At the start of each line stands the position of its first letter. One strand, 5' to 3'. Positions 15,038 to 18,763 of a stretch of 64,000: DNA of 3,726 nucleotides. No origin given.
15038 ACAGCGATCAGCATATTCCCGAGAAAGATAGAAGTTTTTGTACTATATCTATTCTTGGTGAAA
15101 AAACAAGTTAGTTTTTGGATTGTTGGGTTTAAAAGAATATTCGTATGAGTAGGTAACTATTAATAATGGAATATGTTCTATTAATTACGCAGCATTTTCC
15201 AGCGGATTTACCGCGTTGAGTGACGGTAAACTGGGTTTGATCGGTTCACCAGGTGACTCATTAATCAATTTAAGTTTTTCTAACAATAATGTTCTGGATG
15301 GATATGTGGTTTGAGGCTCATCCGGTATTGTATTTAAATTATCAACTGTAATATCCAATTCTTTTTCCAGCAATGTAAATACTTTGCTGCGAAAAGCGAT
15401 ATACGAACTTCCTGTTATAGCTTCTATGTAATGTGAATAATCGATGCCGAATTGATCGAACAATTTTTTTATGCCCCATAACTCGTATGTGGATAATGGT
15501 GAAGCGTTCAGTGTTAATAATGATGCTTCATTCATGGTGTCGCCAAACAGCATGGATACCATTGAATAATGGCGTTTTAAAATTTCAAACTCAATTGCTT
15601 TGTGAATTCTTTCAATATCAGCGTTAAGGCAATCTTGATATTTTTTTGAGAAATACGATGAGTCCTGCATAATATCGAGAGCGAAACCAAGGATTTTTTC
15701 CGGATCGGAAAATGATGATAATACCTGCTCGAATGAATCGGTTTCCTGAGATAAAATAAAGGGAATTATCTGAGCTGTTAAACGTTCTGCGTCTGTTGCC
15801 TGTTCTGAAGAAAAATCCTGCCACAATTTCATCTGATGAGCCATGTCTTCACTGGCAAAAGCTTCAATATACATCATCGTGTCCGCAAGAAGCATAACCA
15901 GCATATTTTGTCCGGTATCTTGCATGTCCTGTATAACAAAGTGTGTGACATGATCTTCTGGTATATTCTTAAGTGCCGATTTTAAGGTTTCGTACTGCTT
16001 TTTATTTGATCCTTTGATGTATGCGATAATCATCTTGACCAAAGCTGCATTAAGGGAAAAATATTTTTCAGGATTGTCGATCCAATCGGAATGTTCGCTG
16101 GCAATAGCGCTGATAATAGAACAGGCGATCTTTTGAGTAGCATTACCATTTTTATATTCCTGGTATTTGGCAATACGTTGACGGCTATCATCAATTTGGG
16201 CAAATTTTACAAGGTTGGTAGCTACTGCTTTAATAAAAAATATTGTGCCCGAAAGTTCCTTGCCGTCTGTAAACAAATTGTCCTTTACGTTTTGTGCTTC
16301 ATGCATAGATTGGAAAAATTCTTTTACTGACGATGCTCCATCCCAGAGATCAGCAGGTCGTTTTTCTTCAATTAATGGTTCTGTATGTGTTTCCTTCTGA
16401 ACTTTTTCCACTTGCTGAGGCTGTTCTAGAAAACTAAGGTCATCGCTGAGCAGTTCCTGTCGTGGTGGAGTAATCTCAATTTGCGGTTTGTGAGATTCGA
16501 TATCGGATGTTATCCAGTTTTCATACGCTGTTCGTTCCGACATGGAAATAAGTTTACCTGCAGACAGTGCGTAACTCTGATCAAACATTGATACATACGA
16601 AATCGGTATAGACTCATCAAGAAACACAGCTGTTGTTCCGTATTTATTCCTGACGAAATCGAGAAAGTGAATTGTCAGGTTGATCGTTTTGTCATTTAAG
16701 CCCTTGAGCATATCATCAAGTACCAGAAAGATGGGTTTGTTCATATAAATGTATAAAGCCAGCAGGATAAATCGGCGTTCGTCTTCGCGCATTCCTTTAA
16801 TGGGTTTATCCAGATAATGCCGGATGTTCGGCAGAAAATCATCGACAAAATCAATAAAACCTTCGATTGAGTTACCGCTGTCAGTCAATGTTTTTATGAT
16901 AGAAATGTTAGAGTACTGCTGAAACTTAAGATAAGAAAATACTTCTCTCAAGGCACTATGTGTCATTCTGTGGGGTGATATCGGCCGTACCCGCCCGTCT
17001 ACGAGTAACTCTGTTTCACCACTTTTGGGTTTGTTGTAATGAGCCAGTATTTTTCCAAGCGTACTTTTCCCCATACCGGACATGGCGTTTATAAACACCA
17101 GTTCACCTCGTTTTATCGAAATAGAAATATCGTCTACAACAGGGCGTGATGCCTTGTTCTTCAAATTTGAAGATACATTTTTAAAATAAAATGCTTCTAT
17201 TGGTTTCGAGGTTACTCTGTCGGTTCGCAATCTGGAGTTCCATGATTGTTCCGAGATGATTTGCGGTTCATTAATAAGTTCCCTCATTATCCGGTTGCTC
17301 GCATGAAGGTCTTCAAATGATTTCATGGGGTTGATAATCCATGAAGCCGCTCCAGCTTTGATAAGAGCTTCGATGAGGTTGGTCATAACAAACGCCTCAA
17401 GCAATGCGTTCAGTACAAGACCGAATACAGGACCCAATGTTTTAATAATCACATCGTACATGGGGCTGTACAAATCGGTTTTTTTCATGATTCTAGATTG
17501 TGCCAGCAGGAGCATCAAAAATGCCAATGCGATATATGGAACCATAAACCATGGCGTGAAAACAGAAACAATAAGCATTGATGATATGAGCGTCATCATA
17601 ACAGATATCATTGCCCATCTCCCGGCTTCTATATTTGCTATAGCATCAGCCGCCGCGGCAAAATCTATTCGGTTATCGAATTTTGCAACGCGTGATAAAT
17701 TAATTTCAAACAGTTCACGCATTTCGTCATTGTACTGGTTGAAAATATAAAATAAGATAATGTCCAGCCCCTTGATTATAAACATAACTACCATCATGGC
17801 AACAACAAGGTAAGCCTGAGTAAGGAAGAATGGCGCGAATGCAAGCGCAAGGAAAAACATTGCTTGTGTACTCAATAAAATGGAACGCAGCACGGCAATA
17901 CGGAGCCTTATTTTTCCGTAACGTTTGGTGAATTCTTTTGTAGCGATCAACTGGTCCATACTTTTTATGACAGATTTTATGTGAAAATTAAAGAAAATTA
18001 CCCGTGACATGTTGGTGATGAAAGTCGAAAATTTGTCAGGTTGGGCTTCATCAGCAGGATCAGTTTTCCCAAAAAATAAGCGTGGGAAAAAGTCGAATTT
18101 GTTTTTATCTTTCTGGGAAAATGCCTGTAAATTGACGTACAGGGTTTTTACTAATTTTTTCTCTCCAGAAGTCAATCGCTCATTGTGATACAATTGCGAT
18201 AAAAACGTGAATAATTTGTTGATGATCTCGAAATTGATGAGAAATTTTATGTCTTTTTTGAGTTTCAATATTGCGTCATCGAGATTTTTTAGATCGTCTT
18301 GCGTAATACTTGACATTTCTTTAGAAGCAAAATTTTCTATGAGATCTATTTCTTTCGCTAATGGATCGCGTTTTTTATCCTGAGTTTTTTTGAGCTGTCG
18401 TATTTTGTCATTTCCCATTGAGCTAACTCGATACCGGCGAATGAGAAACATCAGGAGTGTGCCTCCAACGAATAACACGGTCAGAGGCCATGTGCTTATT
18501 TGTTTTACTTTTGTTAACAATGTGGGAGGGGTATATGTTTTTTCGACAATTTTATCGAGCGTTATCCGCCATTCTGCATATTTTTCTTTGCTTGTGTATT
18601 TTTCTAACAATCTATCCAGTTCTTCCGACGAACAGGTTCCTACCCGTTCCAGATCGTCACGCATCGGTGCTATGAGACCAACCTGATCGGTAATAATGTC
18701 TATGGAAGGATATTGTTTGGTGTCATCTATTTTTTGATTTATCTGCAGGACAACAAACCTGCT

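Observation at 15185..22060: Second giant (2291 aa) protein: TraB/Tiki-like ectodomain fused to a complete ABC half-transporter module, embedded in the EPS locus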

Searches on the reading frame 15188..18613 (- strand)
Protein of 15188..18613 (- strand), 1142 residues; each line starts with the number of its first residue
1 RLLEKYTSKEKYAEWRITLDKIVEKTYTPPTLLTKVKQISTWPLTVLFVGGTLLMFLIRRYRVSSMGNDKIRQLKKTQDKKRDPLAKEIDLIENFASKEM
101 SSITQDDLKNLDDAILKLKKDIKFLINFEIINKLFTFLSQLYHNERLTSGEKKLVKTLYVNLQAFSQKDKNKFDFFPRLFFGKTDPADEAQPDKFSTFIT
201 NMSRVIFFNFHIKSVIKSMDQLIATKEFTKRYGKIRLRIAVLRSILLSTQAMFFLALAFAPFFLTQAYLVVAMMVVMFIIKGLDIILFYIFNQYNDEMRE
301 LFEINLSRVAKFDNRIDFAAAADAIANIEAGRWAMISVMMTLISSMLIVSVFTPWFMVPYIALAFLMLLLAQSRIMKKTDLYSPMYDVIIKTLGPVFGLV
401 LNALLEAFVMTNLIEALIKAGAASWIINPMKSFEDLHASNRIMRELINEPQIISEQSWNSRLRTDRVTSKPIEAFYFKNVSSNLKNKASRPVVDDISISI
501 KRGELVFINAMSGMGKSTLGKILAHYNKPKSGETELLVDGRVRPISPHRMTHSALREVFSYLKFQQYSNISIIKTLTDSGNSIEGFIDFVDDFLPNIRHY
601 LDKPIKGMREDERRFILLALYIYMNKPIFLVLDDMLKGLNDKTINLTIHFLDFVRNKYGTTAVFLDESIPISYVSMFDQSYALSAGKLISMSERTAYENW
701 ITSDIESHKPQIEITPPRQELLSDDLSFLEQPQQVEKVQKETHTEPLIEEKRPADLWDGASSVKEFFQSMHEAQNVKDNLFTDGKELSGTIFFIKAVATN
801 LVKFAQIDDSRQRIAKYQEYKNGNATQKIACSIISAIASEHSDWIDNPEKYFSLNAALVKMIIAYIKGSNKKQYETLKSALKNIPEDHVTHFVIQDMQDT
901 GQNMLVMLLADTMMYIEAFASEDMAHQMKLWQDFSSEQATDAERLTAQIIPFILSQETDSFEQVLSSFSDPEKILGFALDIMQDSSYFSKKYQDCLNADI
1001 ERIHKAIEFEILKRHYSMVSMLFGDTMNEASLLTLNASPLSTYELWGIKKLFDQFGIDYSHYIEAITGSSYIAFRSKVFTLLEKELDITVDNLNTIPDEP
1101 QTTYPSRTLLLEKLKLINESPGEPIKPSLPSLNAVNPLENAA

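Call 62: predict_structure(alignment_id=A5)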
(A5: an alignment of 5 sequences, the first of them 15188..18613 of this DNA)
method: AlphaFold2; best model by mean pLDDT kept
length: 1142 residues; sequences in the alignment: 5
mean_pLDDT: 57.0   pTM: 0.37
mean pLDDT of the five models: 57.0, 56.9, 53.1, 51.5, 50.1
residues with pLDDT >= 90: 1; 70-90: 334; 50-70: 341; < 50: 466
segments of 3 or more residues with pLDDT < 50: 1-7, 9-85, 120-125, 166-198, 257-264, 266-272, 281-286, 307-316, 340-427, 449-473, 481-494, 502-533, 546-568, 680-689, 711-757, 777-785, 1100-1142
pLDDT, mean of each block of 10 residues (from residue 1): 40 45 37 36 39 37 32 36 52 69 74 66 52 78 76 78 52 31 36 46 59 68 57 61 54 48 47 48 49 62 56 51 66 54 44 41 45 43 44 41 39 35 47 65 56 35 32 53 40 49 46 39 39 50 43 38 43 68 84 78 69 71 60 59 73 72 56 55 44 64 67 32 27 28 31 43 75 52 50 81 84 84 82 83 79 82 81 67 73 67 78 86 64 69 82 59 66 79 78 68 76 79 72 74 83 72 72 69 61 62 38 40 30 29 28
secondary structure, 60 per line:
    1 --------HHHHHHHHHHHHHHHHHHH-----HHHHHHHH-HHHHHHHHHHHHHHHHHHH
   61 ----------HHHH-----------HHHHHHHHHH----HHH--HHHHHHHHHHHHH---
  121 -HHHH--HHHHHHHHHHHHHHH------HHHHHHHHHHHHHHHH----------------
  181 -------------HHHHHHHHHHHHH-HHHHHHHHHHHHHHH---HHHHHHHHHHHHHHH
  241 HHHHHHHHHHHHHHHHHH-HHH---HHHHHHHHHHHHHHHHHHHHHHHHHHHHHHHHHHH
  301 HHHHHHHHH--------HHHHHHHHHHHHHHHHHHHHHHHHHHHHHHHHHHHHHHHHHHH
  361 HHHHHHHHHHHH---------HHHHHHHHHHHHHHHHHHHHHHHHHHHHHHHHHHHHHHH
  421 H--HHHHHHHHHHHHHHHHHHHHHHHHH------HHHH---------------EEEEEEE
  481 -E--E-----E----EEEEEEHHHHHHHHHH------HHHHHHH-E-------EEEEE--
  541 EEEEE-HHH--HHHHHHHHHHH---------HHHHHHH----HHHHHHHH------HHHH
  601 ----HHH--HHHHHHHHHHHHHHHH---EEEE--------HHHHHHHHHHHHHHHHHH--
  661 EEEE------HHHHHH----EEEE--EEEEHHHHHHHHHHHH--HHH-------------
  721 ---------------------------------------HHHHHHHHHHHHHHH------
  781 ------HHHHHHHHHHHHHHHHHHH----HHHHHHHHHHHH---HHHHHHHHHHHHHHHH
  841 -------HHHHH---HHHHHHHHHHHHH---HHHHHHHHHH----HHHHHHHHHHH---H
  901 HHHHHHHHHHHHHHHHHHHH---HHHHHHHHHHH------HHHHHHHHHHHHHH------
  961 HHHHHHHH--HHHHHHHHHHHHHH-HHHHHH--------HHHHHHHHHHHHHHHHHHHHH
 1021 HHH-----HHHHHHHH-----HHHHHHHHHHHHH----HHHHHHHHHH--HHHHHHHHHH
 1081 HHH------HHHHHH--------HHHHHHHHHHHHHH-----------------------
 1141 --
elements in order (helices of 4 or more, strands of 3 or more residues): H9-27 H33-40 H42-60 H71-74 H86-95 H105-117 H122-125 H128-142 H149-164 H194-206 H208-222 H226-258 H266-309 H318-372 H382-421 H424-448 H455-458 E474-480 E496-501 H502-511 H518-524 E534-538 E541-545 H552-562 H572-578 H583-590 H597-600 H610-625 E629-632 H641-658 E661-664 H671-676 E681-684 E687-690 H691-702 H760-774 H787-805 H810-821 H825-840 H848-852 H856-868 H872-881 H886-896 H900-920 H924-934 H941-954 H961-968 H971-984 H986-991 H1000-1023 H1029-1036 H1042-1054 H1059-1068 H1071-1083 H1090-1095 H1104-1117

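Call 65: fold_search(model_id=the predicted structure, library=pdb)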
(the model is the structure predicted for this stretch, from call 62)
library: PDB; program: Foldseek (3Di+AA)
matches with E <= 10: 823; with E <= 0.001: 325
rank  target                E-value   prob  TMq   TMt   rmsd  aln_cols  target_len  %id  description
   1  8zpx                  2.1e-07  1.00  0.12  0.12  43.1      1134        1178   12  Structure of the wild-type Arabidopsis ABCB1 in the apo state (released 2025-03-12)
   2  8sba                  2.5e-07  1.00  0.12  0.12  41.8      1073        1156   12  CryoEM structure of P-Glycoprotein in inward facing 2 state under continuous turnover conditions with vinblastine (released 2025-04-23)
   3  6ujp                  3.3e-07  1.00  0.12  0.12  43.7      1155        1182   12  P-glycoprotein mutant-F979A and C952A-with BDE100 (released 2020-05-27)
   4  7zkb                  3.9e-07  1.00  0.11  0.10  42.5      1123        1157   12  ABCB1 V978C mutant (mABCB1) in the inward facing state (released 2023-04-26)
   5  4q9j_A                5.2e-07  1.00  0.12  0.12  42.1      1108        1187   12  P-glycoprotein cocrystallised with QZ-Val (released 2015-03-04)
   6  7qkr                  5.2e-07  1.00  0.11  0.10  43.6      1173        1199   10  Cryo-EM structure of ABC transporter STE6-2p from Pichia pastoris with Verapamil at 3.2 A resolution (released 2022-10-26)
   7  4m1m_A                5.5e-07  1.00  0.12  0.12  41.2      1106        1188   12  Corrected Structure of Mouse P-glycoprotein (released 2013-11-13)
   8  9nfm                  6.2e-07  1.00  0.12  0.12  43.4      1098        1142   12  Tuna P-glycoprotein bound to DDT (released 2025-06-04)
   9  7sgr_A                9.2e-07  1.00  0.13  0.19  24.7       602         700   17  Structure of hemolysin A secretion system HlyB/D complex (released 2022-09-14)
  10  9nfj                  9.6e-07  1.00  0.12  0.12  41.0      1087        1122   12  Tuna P-glycoprotein Apo Conformation 2 (released 2025-06-04)
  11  7sgr_B                1.0e-06  1.00  0.13  0.22  25.1       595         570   16  Structure of hemolysin A secretion system HlyB/D complex (released 2022-09-14)
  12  7a65_A                1.2e-06  1.00  0.11  0.11  41.8      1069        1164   13  Nanodisc reconstituted, drug-free human ABCB1 in complex with MRK16 Fab (released 2020-10-14)
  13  6ujw                  1.5e-06  1.00  0.12  0.12  42.9      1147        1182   11  P-glycoprotein mutant-Y306A and C952A-with BDE100 (released 2020-05-27)
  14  7o9w_A                1.8e-06  1.00  0.12  0.12  43.6      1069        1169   12  Encequidar-bound human P-glycoprotein in complex with UIC2-Fab (released 2022-01-12)
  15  4q9i_A                1.9e-06  1.00  0.13  0.12  40.4      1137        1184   11  P-glycoprotein cocrystallised with QZ-Ala (released 2015-03-04)
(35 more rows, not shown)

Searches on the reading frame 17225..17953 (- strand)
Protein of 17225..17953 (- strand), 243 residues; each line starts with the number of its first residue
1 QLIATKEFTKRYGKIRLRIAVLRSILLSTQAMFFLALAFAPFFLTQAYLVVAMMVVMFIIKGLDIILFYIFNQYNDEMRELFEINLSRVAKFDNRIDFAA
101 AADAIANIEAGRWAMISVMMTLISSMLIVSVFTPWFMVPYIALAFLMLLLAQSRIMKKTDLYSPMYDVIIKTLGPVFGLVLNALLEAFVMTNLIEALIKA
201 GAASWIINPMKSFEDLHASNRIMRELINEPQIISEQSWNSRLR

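Call 69: search_solved_structures(query=A7, max_evalue=10, show_alignments=3)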
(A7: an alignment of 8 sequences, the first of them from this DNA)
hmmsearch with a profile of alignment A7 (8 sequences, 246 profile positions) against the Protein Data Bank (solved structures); distinct sequences matched with E-value up to 10: 0.
